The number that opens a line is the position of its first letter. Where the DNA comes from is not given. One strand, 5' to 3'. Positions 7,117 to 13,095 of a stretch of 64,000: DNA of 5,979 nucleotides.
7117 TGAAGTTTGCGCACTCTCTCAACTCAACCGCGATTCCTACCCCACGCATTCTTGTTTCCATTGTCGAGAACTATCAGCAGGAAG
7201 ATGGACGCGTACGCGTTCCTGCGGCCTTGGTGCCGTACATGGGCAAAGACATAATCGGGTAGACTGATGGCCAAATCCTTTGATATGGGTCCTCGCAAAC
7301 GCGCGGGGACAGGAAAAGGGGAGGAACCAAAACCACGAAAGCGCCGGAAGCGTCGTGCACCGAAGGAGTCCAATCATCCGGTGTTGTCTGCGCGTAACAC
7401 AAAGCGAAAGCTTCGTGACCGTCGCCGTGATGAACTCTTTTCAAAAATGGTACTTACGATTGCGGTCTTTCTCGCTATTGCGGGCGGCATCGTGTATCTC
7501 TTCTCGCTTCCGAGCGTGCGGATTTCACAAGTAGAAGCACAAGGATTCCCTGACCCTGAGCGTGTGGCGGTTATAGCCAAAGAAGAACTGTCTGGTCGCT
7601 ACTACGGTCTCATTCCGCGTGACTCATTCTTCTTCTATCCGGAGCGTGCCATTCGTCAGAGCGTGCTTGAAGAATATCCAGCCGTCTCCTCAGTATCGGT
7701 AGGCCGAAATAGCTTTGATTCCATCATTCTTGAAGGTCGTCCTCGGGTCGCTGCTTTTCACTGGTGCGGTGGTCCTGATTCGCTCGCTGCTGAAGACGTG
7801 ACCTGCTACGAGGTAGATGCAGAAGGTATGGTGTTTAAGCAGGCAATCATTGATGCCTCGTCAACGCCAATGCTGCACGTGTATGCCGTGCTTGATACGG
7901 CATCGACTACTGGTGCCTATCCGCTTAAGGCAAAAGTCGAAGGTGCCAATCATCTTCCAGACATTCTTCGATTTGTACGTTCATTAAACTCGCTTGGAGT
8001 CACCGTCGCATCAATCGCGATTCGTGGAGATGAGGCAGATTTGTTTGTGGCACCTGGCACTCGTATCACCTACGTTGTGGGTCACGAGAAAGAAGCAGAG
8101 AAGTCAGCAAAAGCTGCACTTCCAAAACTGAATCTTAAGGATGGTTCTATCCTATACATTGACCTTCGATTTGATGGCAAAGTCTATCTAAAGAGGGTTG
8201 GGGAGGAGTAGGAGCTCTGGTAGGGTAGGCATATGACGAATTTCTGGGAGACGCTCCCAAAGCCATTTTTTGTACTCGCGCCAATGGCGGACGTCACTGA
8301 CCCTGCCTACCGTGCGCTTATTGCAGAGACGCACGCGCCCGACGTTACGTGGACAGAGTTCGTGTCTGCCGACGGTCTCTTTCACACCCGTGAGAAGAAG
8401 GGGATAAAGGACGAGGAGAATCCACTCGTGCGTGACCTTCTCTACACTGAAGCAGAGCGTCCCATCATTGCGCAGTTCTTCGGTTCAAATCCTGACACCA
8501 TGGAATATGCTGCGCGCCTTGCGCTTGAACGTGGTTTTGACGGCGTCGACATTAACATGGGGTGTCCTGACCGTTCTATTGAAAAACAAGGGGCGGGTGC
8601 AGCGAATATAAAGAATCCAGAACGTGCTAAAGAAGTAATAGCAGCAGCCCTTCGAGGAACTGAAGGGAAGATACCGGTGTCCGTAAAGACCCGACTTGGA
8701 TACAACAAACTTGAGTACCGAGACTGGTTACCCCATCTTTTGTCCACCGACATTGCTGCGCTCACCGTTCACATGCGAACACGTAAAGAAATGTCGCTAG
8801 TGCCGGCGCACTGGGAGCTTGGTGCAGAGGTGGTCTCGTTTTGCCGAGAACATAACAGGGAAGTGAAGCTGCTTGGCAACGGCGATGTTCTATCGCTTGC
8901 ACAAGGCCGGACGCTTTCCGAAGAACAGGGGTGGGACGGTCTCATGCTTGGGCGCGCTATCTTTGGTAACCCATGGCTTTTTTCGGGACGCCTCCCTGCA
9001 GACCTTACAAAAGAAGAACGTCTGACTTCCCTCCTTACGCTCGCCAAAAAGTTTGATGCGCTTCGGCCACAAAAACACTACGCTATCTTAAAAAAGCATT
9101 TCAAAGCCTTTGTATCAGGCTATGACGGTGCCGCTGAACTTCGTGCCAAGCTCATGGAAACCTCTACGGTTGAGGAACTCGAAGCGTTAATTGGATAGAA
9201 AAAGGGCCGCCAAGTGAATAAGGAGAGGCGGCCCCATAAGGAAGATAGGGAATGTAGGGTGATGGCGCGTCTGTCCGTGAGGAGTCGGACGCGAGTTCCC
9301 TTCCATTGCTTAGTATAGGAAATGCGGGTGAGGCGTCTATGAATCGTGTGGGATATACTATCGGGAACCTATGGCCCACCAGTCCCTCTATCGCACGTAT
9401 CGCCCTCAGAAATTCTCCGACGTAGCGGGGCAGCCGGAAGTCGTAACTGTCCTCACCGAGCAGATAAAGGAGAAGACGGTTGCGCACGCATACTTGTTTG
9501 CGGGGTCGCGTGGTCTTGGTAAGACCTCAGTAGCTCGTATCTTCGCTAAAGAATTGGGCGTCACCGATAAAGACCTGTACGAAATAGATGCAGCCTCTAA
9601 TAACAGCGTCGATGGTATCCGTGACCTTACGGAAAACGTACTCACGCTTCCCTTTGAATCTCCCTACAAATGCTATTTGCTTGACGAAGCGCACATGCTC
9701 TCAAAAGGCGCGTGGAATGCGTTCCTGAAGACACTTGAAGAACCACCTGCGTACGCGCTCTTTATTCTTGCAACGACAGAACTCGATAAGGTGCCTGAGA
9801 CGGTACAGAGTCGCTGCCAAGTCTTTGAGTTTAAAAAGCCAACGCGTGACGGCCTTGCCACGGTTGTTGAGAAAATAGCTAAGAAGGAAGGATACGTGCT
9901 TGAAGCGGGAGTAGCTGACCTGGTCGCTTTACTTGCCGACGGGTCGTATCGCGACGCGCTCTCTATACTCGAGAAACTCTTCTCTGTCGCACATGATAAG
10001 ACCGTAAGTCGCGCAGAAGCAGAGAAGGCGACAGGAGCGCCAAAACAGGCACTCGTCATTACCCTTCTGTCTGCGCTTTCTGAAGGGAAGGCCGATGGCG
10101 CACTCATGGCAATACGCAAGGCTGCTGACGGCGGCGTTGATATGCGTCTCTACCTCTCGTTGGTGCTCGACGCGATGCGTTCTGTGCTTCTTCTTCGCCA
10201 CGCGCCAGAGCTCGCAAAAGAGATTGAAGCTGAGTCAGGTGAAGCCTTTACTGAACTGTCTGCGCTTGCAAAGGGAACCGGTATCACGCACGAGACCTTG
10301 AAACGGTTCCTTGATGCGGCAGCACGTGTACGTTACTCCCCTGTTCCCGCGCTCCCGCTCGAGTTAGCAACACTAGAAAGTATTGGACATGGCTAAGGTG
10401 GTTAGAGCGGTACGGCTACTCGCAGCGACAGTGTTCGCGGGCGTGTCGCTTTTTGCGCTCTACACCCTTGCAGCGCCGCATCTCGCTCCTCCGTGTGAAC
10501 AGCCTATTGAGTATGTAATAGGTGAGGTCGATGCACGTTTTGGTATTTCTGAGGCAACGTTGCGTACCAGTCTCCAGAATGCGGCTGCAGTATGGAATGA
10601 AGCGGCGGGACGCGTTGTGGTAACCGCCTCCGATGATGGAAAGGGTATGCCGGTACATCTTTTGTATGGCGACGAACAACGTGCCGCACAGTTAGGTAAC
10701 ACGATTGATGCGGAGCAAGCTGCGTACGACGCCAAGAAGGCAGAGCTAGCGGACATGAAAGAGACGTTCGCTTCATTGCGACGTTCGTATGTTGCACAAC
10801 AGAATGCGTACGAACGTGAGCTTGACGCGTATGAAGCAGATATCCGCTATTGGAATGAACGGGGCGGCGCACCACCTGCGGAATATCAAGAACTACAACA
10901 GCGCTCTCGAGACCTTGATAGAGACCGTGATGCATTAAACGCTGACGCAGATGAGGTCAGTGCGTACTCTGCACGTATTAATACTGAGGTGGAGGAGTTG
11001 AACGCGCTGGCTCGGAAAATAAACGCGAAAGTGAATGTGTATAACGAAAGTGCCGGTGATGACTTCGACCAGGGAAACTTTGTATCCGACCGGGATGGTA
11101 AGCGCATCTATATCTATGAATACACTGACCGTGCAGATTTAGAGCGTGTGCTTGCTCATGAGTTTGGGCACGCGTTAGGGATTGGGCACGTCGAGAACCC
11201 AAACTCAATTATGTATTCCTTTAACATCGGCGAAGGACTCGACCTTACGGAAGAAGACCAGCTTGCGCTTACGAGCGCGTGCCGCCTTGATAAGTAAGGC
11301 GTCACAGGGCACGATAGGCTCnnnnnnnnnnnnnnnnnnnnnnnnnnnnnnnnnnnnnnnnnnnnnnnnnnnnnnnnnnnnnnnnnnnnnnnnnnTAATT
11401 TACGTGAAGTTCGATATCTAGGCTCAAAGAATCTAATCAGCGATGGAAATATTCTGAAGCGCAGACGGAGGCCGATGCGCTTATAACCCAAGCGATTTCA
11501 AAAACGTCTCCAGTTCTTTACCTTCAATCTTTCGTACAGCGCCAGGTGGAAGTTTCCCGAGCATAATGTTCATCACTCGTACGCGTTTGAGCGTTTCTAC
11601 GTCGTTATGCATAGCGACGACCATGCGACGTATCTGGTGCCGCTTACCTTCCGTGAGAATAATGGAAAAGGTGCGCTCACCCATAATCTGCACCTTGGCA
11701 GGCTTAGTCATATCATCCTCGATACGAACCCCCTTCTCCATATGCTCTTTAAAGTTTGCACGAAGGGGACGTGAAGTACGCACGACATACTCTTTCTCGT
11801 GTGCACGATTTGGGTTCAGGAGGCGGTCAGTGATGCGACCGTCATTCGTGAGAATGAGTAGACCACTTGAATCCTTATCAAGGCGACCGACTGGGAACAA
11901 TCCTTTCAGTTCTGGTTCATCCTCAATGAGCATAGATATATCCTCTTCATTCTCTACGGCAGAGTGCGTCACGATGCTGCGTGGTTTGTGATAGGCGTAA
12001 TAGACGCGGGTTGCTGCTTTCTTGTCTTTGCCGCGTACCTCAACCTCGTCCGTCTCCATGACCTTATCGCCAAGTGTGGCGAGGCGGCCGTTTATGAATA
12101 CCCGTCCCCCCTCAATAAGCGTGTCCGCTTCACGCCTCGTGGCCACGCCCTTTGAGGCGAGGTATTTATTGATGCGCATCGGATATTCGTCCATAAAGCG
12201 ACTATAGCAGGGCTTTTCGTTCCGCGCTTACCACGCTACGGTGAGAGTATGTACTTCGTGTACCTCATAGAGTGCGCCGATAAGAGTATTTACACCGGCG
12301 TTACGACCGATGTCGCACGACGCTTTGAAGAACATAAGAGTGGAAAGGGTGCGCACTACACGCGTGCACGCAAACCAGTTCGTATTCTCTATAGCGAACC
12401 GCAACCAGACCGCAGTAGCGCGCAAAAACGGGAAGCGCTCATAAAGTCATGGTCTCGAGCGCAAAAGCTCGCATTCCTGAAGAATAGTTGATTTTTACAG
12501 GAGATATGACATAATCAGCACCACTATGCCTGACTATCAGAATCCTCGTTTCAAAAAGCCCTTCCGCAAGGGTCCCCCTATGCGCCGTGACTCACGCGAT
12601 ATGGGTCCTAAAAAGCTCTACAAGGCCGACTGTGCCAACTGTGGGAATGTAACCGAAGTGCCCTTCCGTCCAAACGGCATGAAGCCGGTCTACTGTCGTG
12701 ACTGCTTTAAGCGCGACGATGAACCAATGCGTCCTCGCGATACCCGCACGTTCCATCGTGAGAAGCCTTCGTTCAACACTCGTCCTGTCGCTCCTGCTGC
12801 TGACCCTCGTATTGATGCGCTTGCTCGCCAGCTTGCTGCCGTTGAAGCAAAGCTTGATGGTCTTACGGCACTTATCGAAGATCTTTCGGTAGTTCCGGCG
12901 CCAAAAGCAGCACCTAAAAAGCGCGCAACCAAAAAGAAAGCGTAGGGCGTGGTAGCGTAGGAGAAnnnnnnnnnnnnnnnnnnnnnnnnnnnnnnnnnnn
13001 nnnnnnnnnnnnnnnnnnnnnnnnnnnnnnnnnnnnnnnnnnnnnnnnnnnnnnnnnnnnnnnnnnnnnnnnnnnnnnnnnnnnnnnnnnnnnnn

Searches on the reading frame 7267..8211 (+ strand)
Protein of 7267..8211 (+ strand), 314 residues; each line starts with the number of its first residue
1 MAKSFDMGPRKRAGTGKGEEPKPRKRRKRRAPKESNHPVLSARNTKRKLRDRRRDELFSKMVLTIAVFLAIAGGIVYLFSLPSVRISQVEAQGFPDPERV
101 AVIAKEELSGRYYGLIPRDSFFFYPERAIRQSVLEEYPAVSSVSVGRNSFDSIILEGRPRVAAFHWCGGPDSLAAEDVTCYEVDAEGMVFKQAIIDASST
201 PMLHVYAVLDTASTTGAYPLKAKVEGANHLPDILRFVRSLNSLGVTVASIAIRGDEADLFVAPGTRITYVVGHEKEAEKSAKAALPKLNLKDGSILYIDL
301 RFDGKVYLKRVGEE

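Call 50: search_protein_families(library=pfam, proteins=[window:7267-8211:+], max_evalue=1)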
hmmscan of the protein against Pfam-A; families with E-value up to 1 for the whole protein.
window:7267-8211:+ (314 aa): 1 family
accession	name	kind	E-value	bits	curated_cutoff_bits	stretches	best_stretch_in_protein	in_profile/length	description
PF04349.18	MdoG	-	0.31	10.4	25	1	200-224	178-202/478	Periplasmic glucan biosynthesis protein, MdoG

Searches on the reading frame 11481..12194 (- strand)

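Call 50: search_protein_families(library=pfam, proteins=[window:11481-12194:-], max_evalue=1)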
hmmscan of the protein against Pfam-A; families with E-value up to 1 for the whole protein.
window:11481-12194:- (237 aa): 2 families
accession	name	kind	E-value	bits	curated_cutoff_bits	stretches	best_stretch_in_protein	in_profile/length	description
PF00849.27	PseudoU_synth_2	-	2.7e-20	73.6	26.8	1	65-192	2-150/152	RNA pseudouridylate synthase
PF01479.30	S4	-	6e-11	42.3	22.8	1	6-51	1-48/48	S4 domain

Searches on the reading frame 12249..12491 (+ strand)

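Call 50: search_protein_families(library=pfam, proteins=[window:12249-12491:+], max_evalue=1)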
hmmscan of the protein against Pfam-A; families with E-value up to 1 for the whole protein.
window:12249-12491:+ (80 aa): 1 family
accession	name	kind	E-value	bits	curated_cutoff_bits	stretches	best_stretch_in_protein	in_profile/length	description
PF01541.30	GIY-YIG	-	1.3e-19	70.7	22.6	1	1-73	1-76/78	GIY-YIG catalytic domain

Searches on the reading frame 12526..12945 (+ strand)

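Call 50: search_protein_families(library=pfam, proteins=[window:12526-12945:+], max_evalue=1)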
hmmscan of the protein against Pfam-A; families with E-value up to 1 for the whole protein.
window:12526-12945:+ (139 aa): 4 families
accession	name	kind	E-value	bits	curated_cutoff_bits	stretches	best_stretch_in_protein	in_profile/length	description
PF23477.1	zf_Tbcl_2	-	1.7e-16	60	27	1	29-63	1-35/37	Probable treble clef zinc finger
PF24458.1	DUF7573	-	0.13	12.7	30.2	1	34-60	12-36/39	Domain of unknown function (DUF7573)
PF12841.12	YvrJ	-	0.31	11.1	29.5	1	106-122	19-35/36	YvrJ protein family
PF02132.21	RecR_ZnF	-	0.72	10.2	22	1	36-45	4-13/21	RecR, Cys4-zinc finger domain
